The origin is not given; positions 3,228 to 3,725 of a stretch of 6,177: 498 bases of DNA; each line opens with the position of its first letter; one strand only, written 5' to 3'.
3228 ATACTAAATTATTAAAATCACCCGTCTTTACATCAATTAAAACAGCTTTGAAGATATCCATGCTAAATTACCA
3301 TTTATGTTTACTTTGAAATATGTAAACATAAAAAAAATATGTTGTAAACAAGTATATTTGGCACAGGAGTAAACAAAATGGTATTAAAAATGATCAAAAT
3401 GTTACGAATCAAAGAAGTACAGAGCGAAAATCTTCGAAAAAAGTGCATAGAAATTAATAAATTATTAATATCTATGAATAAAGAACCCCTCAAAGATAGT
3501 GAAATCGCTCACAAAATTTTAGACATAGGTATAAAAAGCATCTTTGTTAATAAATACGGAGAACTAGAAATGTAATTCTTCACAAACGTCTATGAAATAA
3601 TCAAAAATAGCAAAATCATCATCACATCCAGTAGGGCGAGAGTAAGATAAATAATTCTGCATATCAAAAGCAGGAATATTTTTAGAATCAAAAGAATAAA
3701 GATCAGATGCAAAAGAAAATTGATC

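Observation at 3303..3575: Opposite-strand 65-aa regulator with a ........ operator motif shared by two control regions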

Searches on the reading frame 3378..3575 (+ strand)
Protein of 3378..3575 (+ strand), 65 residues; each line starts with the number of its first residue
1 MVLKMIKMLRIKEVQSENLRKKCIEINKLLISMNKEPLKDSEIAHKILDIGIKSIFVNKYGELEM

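Call 5: search_protein_families(library=pfam, proteins=[window:3378-3575:+], max_evalue=0.1)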
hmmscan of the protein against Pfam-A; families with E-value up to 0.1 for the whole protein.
window:3378-3575:+ (65 aa): 0 families

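Call 7: find_homologous_proteins(query=window:3378-3572:+, max_evalue=0.01)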
Query window:3378-3572:+ (65 aa): 71 proteins with E <= 0.01 among 71 candidates.
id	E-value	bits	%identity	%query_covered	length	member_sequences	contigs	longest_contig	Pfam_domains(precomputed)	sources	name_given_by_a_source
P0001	1.1e-31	124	100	100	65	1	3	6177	-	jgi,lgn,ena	-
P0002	2.3e-31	123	98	100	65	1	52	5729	-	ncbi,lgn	-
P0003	2.7e-31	123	98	100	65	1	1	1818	-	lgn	-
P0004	5.6e-31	122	97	100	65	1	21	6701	-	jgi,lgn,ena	jgi:hypothetical protein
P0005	6.3e-31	122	97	100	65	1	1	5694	-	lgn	-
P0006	8.7e-31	121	95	100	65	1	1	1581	-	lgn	-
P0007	1.0e-30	121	95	100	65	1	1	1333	-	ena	-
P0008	1.4e-30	121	95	100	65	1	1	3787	-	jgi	jgi:hypothetical protein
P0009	1.5e-30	121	95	100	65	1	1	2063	-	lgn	-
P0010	1.8e-30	120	95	100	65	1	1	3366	-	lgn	-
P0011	1.9e-30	120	94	100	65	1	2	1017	-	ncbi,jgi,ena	jgi:hypothetical protein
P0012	1.9e-30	120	97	100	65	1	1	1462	-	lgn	-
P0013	2.4e-30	120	94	100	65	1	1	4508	-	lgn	-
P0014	2.7e-30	120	97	100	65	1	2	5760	-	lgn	-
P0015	2.8e-30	120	94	100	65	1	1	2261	-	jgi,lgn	jgi:hypothetical protein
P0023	1.3e-29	118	92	100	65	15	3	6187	-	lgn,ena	-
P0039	5.2e-26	106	86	100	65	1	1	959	-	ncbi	-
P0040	5.6e-26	106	86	100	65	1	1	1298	-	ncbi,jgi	jgi:hypothetical protein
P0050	7.0e-20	87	71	100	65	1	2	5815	-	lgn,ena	-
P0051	3.8e-18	82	72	94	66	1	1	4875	-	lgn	-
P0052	8.1e-13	65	55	95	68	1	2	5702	-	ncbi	-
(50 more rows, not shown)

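Call 8: search_protein_families(library=phrogs, proteins=[window:3378-3575:+], max_evalue=0.1)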
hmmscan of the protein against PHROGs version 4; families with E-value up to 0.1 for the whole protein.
window:3378-3575:+ (65 aa): 2 families
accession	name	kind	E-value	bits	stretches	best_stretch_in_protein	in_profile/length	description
phrog_5642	-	unknown function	6.7e-18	65.5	1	4-64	4-64/68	-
phrog_5219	-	unknown function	0.053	14.5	1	5-58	1-50/63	-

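Call 10: search_dna_similar(query=window:3378-3572:+, collection=phages, mode=protein, max_evalue=1)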
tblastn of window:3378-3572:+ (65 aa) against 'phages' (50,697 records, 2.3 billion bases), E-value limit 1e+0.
Records with a match: 8; places in all: 8; records where one place covers at least 80% of the query: 5.
Best place of each record, by identity: <60% 8.
By first word of the organism name: Inovirus 3; Synechococcus 2; Dulem 1; Pseudomonas 1; Cyanophage 1.
By host as written in the record: Homo sapiens 3; Synechococcus sp. WH8018 2; Varecia variegata 1; Pseudomonas aeruginosa 1; Synechococcus sp. WH8109 1.
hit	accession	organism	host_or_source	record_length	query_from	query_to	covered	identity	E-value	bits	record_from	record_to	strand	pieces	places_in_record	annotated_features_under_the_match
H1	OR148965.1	Inovirus D_HF3_19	Homo sapiens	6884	6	63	89%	48.3%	2e-9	57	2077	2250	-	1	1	hypothetical protein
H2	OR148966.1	Inovirus D_HF1_11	Homo sapiens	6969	6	63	89%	48.3%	2e-9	57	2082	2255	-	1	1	hypothetical protein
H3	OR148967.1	Inovirus D_HF7_9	Homo sapiens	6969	6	63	89%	48.3%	2e-9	57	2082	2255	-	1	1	hypothetical protein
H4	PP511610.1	Dulem virus 63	Varecia variegata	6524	4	63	92%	38.7%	9e-4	40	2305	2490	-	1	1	hypothetical protein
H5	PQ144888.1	Pseudomonas phage NEU2023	Pseudomonas aeruginosa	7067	9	61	82%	41.5%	3e-6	47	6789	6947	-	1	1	hypothetical protein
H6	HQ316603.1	Cyanophage S-SSM6b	Synechococcus sp. WH8109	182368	17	60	68%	36.4%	7e-1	32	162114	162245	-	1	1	recombination endonuclease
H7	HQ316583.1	Synechococcus phage S-SSM4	Synechococcus sp. WH8018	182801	17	60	68%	36.4%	7e-1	32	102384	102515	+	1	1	recombination endonuclease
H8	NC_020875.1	Synechococcus phage S-SSM4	Synechococcus sp. WH8018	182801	17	60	68%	36.4%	7e-1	32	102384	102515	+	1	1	SbcC-like subunit of palindrome specific endonuclease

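Call 12: get_annotated_region(hit=H1, flank=7000)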
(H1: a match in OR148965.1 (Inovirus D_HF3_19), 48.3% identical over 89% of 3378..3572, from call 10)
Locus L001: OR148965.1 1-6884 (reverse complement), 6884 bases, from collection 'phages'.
description: Inovirus D_HF3_19, complete genome.
organism: Inovirus D_HF3_19 (NCBI taxid 3071152)
taxonomy: Viruses; Monodnaviria; Loebvirae; Hofneiviricota; Faserviricetes; Tubulavirales; Inoviridae; Inovirus
host: Homo sapiens; source: saliva (passive drool collection); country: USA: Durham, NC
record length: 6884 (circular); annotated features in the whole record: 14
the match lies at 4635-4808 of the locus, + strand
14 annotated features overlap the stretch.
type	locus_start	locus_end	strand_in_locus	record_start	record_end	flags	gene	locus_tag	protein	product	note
CDS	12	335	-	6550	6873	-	-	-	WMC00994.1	minor head virion protein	Minor Head Virion Protein G6P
CDS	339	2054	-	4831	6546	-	-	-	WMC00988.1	attachment protein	-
CDS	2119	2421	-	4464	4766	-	-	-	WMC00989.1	hypothetical protein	-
CDS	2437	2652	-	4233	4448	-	-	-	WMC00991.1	hypothetical protein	-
CDS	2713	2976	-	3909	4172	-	-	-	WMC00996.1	RstB protein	-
CDS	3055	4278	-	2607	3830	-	-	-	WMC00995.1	replication initiation factor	-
CDS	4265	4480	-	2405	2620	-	-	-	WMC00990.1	hypothetical protein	-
CDS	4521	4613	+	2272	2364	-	-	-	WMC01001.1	hypothetical protein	-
CDS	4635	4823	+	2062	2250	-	-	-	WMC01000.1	hypothetical protein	-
CDS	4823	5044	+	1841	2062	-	-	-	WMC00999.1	hypothetical protein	-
CDS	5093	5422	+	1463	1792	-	-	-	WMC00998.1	hypothetical protein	-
CDS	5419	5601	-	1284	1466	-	-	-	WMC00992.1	hypothetical protein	-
CDS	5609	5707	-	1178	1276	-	-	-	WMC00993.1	hypothetical protein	-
CDS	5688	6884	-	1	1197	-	-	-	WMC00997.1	zonular occludens toxin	Zonular occludens toxin (Zot)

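Call 13: get_annotated_region(hit=H5, flank=7100)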
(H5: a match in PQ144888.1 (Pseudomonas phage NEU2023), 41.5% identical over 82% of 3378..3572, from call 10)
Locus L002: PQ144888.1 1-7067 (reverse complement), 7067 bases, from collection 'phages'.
description: Pseudomonas phage NEU2023, complete genome.
organism: Pseudomonas phage NEU2023 (NCBI taxid 3250168)
taxonomy: Viruses
host: Pseudomonas aeruginosa; source: wastewater; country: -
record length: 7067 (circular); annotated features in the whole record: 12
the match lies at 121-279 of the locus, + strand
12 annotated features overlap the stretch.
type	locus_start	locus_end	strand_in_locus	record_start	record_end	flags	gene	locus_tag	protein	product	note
CDS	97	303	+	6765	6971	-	-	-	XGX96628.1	hypothetical protein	-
CDS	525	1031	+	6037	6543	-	-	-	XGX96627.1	hypothetical protein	-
CDS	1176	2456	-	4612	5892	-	-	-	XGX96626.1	zonular occludens toxin domain-containing protein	-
CDS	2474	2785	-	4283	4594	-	-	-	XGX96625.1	DUF2523 domain-containing protein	-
CDS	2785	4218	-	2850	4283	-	-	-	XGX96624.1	hypothetical protein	-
CDS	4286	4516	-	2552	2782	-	-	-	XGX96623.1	hypothetical protein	-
CDS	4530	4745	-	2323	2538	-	-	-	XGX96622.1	hypothetical protein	-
CDS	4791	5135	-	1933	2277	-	-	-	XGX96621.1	DNA-binding protein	-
CDS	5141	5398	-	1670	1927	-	-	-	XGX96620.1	hypothetical protein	-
CDS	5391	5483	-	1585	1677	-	-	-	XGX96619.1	putative membrane protein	-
CDS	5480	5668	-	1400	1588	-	-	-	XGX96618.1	hypothetical protein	-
CDS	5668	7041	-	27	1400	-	-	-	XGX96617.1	II/X family replication protein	phage/plasmid replication protein, II/X family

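Call 14: get_annotated_region(hit=H4, flank=7000)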
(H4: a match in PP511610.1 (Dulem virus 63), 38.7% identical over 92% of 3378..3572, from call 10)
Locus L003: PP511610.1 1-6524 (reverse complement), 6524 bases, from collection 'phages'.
description: Dulem virus 63 isolate Duke_24SS_14, complete genome.
organism: Dulem virus 63 (NCBI taxid 3145774)
taxonomy: Viruses; Monodnaviria; Loebvirae; Hofneiviricota; Faserviricetes; Tubulavirales; Inoviridae; Inovirus
host: Varecia variegata; source: saliva; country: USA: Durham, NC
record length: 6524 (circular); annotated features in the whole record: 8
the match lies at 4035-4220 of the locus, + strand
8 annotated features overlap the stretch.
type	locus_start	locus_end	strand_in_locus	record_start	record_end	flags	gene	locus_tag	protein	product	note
CDS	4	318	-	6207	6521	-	-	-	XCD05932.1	hypothetical protein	-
CDS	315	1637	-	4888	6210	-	-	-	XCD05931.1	tspb protein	neisseria meningitidis tspb protein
CDS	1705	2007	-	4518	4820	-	-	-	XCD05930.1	hypothetical protein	-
CDS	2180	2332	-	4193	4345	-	-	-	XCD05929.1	hypothetical protein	-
CDS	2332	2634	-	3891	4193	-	-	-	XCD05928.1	hypothetical protein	-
CDS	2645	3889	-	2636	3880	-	-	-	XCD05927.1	replication protein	-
CDS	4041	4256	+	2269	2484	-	-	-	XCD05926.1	hypothetical protein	-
CDS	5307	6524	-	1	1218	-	-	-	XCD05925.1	ZOT protein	-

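Call 19: search_solved_structures(query=A2, max_evalue=10, show_alignments=3)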
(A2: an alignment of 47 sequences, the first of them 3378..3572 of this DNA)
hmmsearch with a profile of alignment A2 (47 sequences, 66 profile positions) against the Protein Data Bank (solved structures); distinct sequences matched with E-value up to 10: 8.
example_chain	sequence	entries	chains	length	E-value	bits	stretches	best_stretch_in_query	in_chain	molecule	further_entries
7udk_A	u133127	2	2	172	0.074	16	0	29-56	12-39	Designed helical repeat protein (DHR) RPB_LRP2_R4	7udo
4f61_I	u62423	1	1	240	0.21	14.6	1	4-38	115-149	Stathmin-like domain R4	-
2rld_A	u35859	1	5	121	0.31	14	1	11-33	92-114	Uncharacterized protein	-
7k36_H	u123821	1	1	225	0.36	13.9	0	4-30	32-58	MOB-like protein phocein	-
8fm6_A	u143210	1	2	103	0.63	13.1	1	35-49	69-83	Ssr1698 protein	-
8gdw_AAA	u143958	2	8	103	0.63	13.1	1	35-49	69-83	Ssr1698 protein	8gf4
8zxq_A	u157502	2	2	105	0.66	13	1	35-49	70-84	Ssr1698 protein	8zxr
2ba3_A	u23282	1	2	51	1.3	12.1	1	2-23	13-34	NikA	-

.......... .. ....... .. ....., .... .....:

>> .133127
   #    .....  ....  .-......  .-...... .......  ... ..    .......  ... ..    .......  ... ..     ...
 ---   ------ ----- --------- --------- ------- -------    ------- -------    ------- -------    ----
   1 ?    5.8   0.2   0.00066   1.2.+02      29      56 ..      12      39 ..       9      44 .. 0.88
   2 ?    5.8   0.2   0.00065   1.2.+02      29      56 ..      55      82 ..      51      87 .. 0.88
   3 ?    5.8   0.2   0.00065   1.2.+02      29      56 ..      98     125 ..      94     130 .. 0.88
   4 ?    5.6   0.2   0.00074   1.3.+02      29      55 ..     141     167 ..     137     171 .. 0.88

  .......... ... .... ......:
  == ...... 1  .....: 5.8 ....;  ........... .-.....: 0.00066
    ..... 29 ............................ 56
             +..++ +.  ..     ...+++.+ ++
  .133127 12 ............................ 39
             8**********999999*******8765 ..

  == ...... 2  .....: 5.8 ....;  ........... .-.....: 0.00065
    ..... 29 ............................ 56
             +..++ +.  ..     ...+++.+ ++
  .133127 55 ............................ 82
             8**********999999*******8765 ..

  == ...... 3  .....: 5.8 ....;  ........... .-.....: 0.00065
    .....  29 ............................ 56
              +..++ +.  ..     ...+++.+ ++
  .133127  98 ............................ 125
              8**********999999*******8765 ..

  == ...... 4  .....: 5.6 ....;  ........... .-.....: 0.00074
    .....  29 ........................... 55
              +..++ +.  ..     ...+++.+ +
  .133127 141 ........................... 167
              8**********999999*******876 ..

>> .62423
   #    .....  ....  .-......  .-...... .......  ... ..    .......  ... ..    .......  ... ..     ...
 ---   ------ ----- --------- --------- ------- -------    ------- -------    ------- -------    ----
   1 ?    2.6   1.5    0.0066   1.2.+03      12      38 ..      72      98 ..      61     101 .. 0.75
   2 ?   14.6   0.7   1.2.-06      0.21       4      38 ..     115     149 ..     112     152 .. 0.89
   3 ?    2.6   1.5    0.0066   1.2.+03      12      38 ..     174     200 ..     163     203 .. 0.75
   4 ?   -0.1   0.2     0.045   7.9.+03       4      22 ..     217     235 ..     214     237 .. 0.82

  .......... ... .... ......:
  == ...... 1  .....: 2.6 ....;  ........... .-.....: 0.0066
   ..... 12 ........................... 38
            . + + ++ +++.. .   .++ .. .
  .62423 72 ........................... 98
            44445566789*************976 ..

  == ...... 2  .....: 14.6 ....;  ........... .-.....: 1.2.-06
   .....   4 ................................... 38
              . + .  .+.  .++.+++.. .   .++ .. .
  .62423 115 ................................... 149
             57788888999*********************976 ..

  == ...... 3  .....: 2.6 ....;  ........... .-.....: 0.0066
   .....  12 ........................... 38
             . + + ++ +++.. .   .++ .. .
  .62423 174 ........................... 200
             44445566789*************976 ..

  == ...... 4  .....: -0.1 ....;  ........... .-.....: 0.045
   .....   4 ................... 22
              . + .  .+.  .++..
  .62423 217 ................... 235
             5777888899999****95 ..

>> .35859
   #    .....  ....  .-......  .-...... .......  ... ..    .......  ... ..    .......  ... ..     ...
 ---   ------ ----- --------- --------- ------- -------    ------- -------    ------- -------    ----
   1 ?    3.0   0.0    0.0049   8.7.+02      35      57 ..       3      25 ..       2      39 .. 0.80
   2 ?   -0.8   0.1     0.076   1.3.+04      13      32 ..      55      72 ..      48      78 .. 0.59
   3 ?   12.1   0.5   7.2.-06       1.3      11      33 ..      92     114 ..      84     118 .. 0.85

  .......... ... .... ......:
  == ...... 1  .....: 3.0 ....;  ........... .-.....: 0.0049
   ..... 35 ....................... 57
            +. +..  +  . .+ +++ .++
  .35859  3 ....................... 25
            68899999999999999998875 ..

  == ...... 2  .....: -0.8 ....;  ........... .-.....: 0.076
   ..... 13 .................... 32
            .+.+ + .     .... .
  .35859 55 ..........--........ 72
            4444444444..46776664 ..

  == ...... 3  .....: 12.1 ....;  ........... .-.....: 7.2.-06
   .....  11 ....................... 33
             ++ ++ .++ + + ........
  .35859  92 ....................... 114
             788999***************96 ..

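Call 20: find_related_loci(query=A2, collection=viral_contigs, flank=7000)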
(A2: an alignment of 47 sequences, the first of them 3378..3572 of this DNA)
Query A2 (65 aa) in viral_contigs; peptide patterns used: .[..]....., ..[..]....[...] (x = any residue, [..] = any of these).
355 stretches matched a pattern; 56 encode a relative of the query (tblastn E <= 1e-3); 56 distinct loci.
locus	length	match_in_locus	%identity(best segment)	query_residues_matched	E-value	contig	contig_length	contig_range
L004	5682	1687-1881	97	1-65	9e-37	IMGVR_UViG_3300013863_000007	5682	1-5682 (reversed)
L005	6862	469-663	95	1-65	1e-35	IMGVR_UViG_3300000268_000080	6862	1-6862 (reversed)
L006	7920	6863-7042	52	4-63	1e-16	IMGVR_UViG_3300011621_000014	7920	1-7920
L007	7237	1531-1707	56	7-65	2e-16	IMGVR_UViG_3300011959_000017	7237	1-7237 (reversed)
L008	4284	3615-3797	51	3-63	8e-16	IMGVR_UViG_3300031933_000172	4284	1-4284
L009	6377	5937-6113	51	3-61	2e-15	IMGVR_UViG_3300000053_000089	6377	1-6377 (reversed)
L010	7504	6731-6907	49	5-63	4e-15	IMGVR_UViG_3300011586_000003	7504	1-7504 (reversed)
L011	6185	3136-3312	49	5-63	9e-15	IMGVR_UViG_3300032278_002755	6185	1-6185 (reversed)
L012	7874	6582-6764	44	3-63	1e-14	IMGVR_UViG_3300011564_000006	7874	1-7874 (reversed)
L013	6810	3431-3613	44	3-63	1e-14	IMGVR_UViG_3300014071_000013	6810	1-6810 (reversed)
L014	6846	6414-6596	44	3-63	1e-14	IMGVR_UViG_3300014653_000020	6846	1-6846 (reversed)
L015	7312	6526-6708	43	3-63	2e-14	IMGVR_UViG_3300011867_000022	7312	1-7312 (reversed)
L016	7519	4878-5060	43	3-63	2e-14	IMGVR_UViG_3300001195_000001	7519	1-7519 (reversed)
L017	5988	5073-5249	53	5-63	2e-14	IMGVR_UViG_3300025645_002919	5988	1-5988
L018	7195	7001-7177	53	5-63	2e-14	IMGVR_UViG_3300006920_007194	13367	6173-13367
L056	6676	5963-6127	44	9-63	1e-9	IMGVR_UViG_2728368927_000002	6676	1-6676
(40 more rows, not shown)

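Call 21: find_related_loci(query=A2, collection=genome_contigs, flank=8000)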
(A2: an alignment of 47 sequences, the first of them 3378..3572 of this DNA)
Query A2 (65 aa) in genome_contigs; peptide patterns used: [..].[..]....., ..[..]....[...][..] (x = any residue, [..] = any of these).
312 stretches matched a pattern; 14 encode a relative of the query (tblastn E <= 1e-3); 11 distinct loci.
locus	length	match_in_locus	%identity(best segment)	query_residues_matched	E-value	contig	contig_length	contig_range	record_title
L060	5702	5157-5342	55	2-63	3e-18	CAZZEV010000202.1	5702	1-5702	MAG TPA_asm: uncultured Cellvibrionaceae bacterium isolate SRP219642_co6_6 genome assembly, contig: NODE_14744_length_57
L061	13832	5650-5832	49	3-63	5e-15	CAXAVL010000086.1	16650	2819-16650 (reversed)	MAG TPA_asm: uncultured Cellvibrio sp. isolate ERR599368_metabat2_19 genome assembly, contig: ERZ2772639.807, whole geno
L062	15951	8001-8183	44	5-65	3e-14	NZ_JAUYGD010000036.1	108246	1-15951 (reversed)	MAG: Pseudomonas sp. isolate C24_concoct.bin.103_sub C24_k141_46466, whole genome shotgun sequence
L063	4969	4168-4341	48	6-63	2e-13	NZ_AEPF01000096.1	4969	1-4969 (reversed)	Neisseria sicca 4320 N_sicca_4320_contig00096, whole genome shotgun sequence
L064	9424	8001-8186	50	2-63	2e-13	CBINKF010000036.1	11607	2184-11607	MAG TPA_asm: uncultured Cellvibrio sp. isolate SRR16817064_binner12_Refined_16 genome assembly, contig: ERZ27394172.2327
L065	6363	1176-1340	49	9-63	3e-13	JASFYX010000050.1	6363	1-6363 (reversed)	MAG: Flavobacteriaceae bacterium isolate MAY_MAG_00010 ALL_000000015065, whole genome shotgun sequence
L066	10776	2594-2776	46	3-63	5e-13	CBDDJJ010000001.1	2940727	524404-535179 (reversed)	MAG: Halieaceae bacterium isolate 6336bccc-a9f8-448e-bb04-7863cc1152d2 genome assembly, contig: contig_1, whole genome s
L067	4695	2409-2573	51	5-59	6e-13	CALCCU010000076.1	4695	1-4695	MAG TPA_asm: uncultured Gammaproteobacteria bacterium isolate ERR257714_bin.107_CONCOCT_v1.1_MAG genome assembly, contig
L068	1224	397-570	48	6-63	1e-12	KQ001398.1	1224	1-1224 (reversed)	Neisseria sp. HMSC06F02 genomic scaffold Scaffold131, whole genome shotgun sequence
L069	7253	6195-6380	42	4-65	3e-12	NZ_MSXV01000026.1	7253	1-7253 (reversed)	Pseudomonas sp. PA15(2017) strain PA15 NODE_28_length_7135_cov_129.814713, whole genome shotgun sequence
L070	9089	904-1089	42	4-65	5e-12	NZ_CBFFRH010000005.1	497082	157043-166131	Pseudomonas sp. LRF_L74 NODE_5_length_497082_cov_77.852531, whole genome shotgun sequence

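Call 26: predict_structure(alignment_id=A2)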
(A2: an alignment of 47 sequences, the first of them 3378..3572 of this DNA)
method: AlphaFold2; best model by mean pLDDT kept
length: 65 residues; sequences in the alignment: 47
mean_pLDDT: 90.2   pTM: 0.66
mean pLDDT of the five models: 90.2, 87.8, 79.7, 79.6, 76.1
residues with pLDDT >= 90: 53; 70-90: 5; 50-70: 7; < 50: 0
segments of 3 or more residues with pLDDT < 50: none
pLDDT, mean of each block of 10 residues (from residue 1): 64 93 98 97 94 94 92
secondary structure, 60 per line:
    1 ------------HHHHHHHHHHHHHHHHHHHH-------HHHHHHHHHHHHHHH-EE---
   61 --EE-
elements in order: H13-32 H40-54
